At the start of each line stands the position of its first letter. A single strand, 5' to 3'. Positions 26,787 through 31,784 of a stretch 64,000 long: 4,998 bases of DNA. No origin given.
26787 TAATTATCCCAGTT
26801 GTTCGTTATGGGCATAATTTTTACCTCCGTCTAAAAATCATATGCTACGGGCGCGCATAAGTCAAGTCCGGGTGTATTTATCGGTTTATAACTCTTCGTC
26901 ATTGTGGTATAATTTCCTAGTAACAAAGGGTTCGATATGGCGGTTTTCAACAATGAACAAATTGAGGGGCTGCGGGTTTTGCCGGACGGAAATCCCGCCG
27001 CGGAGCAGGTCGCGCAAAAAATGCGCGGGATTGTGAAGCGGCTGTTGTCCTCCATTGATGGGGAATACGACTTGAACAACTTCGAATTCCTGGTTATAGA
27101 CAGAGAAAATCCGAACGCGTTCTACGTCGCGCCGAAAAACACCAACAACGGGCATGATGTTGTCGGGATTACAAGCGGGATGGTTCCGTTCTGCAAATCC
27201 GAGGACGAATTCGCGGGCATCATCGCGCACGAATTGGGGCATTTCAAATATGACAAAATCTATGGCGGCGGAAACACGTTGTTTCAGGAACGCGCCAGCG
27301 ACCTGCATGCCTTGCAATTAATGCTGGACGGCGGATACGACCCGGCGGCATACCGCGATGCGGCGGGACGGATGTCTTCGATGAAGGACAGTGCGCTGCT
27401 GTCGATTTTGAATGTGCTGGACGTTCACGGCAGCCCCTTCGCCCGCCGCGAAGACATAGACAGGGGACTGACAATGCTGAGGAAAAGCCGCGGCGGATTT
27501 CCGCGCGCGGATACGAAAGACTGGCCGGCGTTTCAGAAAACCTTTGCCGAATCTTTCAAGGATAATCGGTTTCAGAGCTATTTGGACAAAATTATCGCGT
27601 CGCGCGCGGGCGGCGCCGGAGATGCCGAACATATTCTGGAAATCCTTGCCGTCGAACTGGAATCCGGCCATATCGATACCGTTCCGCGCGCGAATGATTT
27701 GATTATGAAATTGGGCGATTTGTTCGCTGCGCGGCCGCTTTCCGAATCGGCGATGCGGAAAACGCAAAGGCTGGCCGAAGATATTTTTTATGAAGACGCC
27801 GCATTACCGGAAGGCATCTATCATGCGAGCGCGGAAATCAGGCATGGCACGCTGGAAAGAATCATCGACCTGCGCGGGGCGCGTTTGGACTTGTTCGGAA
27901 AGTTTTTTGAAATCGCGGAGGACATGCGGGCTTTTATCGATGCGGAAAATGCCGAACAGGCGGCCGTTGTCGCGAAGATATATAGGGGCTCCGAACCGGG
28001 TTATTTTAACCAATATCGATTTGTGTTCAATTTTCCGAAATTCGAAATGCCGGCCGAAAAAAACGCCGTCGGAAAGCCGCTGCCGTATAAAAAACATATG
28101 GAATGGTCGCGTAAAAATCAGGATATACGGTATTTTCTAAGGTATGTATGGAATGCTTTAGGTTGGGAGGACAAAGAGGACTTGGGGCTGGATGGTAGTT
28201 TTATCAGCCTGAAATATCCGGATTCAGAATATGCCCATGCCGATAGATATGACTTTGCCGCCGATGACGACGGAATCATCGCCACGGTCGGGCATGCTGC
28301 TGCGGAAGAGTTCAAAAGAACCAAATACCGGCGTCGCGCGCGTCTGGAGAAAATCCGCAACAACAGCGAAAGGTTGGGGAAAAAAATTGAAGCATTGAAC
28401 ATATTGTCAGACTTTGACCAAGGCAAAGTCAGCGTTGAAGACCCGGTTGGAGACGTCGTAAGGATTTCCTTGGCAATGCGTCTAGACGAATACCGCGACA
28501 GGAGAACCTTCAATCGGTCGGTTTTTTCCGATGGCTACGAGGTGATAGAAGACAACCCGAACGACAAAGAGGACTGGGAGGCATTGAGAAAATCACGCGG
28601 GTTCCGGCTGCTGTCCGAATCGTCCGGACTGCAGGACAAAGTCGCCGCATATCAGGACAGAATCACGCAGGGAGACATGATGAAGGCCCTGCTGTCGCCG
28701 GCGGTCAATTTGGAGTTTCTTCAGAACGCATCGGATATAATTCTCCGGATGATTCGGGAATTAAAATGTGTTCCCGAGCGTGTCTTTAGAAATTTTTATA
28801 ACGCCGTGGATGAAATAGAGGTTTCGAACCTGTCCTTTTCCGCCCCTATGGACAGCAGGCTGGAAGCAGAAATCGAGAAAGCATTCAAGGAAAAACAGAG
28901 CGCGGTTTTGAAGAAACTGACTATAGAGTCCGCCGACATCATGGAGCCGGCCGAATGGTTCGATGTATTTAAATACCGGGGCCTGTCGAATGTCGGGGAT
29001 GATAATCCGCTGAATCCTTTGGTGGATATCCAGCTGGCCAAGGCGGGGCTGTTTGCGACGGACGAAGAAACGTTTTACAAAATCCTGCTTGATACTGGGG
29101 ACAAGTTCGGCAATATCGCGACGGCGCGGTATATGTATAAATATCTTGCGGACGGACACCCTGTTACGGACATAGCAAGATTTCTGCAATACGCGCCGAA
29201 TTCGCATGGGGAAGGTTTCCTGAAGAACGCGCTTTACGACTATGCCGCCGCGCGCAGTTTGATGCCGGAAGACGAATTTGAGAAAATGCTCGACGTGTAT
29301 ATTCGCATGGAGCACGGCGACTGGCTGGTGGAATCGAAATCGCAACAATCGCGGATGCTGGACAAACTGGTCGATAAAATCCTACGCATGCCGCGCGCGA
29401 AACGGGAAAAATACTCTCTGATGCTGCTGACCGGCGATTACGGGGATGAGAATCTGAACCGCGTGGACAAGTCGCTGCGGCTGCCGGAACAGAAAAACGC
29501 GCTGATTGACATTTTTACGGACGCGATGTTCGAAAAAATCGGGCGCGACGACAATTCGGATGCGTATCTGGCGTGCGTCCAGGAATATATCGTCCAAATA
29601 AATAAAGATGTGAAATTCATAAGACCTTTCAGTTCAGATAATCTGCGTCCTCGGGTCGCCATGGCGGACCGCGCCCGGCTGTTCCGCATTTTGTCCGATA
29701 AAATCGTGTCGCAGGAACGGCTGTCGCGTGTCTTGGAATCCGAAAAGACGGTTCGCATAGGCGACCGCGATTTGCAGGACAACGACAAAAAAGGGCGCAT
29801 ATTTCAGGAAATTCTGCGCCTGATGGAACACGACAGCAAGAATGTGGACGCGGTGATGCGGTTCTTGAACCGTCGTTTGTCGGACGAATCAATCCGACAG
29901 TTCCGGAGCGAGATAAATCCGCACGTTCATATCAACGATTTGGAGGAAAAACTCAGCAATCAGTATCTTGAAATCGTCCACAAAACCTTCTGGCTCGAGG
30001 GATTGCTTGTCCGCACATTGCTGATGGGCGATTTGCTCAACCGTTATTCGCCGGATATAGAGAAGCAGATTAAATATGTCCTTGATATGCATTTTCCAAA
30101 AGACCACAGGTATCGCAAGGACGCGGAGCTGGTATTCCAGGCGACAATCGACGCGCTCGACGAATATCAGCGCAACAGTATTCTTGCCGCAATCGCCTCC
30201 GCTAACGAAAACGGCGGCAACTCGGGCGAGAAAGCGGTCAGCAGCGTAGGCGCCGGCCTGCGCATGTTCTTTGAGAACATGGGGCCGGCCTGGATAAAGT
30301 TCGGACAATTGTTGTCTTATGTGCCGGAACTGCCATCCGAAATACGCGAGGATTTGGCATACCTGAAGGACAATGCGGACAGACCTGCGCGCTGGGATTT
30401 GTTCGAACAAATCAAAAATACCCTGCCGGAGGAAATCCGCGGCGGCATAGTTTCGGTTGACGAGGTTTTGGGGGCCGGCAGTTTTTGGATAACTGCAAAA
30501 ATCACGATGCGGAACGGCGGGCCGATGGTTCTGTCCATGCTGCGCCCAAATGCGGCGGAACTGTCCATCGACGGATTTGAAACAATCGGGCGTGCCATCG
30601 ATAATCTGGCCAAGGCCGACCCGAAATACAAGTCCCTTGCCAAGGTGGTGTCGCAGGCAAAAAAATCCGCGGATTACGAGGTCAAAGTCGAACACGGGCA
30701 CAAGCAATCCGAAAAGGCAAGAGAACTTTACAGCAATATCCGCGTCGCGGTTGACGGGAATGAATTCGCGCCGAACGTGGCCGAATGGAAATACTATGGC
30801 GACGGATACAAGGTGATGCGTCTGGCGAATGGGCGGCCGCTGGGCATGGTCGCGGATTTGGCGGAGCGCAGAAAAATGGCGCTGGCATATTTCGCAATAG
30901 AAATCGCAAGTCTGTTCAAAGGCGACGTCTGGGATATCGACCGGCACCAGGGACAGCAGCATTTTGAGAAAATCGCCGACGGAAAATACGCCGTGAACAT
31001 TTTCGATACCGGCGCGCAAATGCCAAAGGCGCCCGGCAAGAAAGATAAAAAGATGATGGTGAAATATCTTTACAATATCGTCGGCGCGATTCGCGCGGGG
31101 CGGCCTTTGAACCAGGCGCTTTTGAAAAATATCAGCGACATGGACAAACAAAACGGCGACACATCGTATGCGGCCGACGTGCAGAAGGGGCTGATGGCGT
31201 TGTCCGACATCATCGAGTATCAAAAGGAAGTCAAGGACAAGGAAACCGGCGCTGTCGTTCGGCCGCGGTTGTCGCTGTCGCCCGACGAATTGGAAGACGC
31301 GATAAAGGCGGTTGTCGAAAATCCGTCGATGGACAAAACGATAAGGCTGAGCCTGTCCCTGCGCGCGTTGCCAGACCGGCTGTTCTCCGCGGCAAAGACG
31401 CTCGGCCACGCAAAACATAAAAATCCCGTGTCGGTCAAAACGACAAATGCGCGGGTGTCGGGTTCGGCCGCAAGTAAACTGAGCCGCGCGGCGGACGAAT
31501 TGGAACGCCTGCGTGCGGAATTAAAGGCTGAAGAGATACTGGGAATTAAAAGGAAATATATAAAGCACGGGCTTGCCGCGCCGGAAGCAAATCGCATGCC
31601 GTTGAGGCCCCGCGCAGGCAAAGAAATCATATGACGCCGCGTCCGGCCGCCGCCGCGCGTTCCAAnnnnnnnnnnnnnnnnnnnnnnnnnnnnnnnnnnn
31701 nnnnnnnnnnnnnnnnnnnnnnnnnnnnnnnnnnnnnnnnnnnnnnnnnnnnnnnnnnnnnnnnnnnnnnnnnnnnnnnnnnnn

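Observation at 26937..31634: Giant soluble fusion of an M48-type zinc peptidase with an ABC1/UbiB-type atypical kinase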

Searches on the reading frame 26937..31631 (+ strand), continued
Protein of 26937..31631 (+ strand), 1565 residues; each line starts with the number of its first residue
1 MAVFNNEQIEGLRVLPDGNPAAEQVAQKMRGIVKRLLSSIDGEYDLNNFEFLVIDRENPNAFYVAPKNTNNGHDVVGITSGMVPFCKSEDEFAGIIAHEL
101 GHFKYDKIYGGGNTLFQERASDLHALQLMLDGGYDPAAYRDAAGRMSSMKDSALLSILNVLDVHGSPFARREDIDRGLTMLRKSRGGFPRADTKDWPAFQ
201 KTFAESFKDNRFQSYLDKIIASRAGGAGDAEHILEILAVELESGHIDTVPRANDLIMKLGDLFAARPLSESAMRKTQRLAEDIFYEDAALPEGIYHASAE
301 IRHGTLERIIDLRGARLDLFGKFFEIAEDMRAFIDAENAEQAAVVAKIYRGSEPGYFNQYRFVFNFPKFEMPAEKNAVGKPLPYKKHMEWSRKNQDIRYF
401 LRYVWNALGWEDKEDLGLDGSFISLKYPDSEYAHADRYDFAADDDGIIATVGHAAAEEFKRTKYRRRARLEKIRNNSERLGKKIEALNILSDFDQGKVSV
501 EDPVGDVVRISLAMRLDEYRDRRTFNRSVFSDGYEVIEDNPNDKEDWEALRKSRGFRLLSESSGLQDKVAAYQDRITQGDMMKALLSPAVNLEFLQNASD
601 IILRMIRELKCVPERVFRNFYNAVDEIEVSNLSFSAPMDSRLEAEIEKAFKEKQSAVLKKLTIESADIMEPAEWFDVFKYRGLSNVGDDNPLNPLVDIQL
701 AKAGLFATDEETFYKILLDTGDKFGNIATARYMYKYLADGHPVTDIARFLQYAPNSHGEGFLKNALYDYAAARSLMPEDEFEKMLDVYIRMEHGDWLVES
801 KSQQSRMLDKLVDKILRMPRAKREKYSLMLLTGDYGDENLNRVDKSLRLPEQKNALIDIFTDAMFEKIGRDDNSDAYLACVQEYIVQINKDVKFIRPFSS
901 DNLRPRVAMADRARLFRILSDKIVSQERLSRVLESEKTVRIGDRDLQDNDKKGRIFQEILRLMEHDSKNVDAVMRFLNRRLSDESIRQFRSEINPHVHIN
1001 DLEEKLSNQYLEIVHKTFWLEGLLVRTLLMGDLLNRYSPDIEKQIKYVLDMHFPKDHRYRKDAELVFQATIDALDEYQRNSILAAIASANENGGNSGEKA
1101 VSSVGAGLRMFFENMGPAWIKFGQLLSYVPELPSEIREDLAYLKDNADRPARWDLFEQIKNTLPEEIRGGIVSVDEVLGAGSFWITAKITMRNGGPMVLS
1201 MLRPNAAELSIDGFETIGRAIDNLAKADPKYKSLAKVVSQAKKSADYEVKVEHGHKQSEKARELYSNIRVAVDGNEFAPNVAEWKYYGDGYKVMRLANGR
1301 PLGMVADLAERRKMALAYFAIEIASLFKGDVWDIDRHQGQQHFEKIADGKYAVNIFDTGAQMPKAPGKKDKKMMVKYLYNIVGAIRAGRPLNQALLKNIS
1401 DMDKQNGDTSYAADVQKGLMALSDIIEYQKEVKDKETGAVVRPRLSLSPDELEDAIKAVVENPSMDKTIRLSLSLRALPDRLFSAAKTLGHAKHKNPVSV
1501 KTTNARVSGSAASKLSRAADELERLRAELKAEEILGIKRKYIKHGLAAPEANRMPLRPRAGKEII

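Call 39: find_related_loci(query=A1, collection=genome_contigs, flank=8000)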
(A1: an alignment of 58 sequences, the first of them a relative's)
Query A1 (1565 aa) in genome_contigs; peptide patterns used: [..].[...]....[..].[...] (x = any residue, [..] = any of these).
104 stretches matched a pattern; 70 encode a relative of the query (tblastn E <= 1e-3); 68 distinct loci.
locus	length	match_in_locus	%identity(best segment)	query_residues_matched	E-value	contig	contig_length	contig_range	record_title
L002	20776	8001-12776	40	10-1544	0e+0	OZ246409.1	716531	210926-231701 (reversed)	MAG: uncultured Muribaculaceae bacterium isolate SRP089250_co1_503 genome assembly, chromosome: 1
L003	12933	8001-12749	38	3-1559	0e+0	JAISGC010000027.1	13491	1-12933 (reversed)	MAG: Rickettsiales bacterium isolate Gx485_bin8 k119_1094820, whole genome shotgun sequence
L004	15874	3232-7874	48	10-1544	0e+0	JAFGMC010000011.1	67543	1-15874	MAG: Alphaproteobacteria bacterium isolate Zod_Metabat.441 k87_7648102, whole genome shotgun sequence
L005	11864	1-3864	39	321-1544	0e+0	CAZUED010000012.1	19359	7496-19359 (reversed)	MAG TPA_asm: uncultured Muribaculaceae bacterium isolate SRP192927_co1_66 genome assembly, contig: NODE_5697_length_1935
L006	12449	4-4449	31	113-1550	0e+0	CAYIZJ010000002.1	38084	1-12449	MAG TPA_asm: uncultured Muribaculaceae bacterium isolate ERP123703_co1_23 genome assembly, contig: NODE_1025_length_3808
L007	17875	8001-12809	41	3-1543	0e+0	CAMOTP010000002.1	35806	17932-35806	MAG: uncultured Alphaproteobacteria bacterium isolate SRR873606_bin.101_metaWRAP_v1.3_MAG genome assembly, contig: NODE_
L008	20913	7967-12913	41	3-1564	0e+0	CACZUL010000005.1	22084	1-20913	MAG: uncultured proteobacterium isolate RUG12956 genome assembly, contig: RUG12956_asm_5, whole genome shotgun sequence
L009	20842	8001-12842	43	13-1542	5e-177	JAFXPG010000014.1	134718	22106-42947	MAG: Alphaproteobacteria bacterium isolate RGIG6621 Sheep_Rumen-1__c1303237, whole genome shotgun sequence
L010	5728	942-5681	28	3-1482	8e-162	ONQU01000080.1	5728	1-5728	uncultured Rhodospirillaceae bacterium isolate RUG560 genome assembly, contig: k87_21157839, whole genome shotgun sequen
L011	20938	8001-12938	28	3-1542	6e-165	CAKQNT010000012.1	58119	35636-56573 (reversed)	MAG: uncultured Alphaproteobacteria bacterium isolate REFINED_METABAT215_TOP10_CONTIGS_1500_ASSEMBLY_K77_MERGED__Hadza_M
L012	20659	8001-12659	35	3-1546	1e-120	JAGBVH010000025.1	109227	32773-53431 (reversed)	MAG: Alphaproteobacteria bacterium isolate RGIG9479 Yak_Cecum-4__c533361, whole genome shotgun sequence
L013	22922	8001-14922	32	3-1545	4e-120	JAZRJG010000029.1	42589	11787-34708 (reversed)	MAG: Candidatus Enterousia sp. isolate T1900045468_YK20190159.MAGScoT_cleanbin_000030 SGB_7220_k141_1116050, whole genom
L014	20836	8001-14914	35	3-1542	2e-119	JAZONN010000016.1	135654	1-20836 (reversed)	MAG: Candidatus Enterousia sp. isolate T1900045638_YK20190332.MAGScoT_cleanbin_000024 SGB_8112_k141_803737, whole genome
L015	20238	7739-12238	35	25-1538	1e-117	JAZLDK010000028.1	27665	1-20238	MAG: Candidatus Enterousia sp. isolate T1900045036_TC20190029.MAGScoT_cleanbin_000012 SGB_4464_k141_1191454, whole genom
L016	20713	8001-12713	34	3-1538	3e-117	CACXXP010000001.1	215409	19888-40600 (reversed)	MAG: uncultured proteobacterium isolate RUG11692 genome assembly, contig: RUG11692_asm_1, whole genome shotgun sequence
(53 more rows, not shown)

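Call 84: find_related_loci(query=A1, collection=viral_contigs, flank=5000)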
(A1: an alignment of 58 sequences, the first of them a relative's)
Query A1 (1565 aa) in viral_contigs; peptide patterns used: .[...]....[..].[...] (x = any residue, [..] = any of these).
22 stretches matched a pattern, but none encodes a relative of the query by tblastn (E <= 1e-3).

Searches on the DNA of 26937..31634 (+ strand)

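Call 8: search_dna_similar(query=window:26937-31634:+, collection=plasmids, mode=near)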
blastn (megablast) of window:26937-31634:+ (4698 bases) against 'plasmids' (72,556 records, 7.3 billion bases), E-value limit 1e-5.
No match.
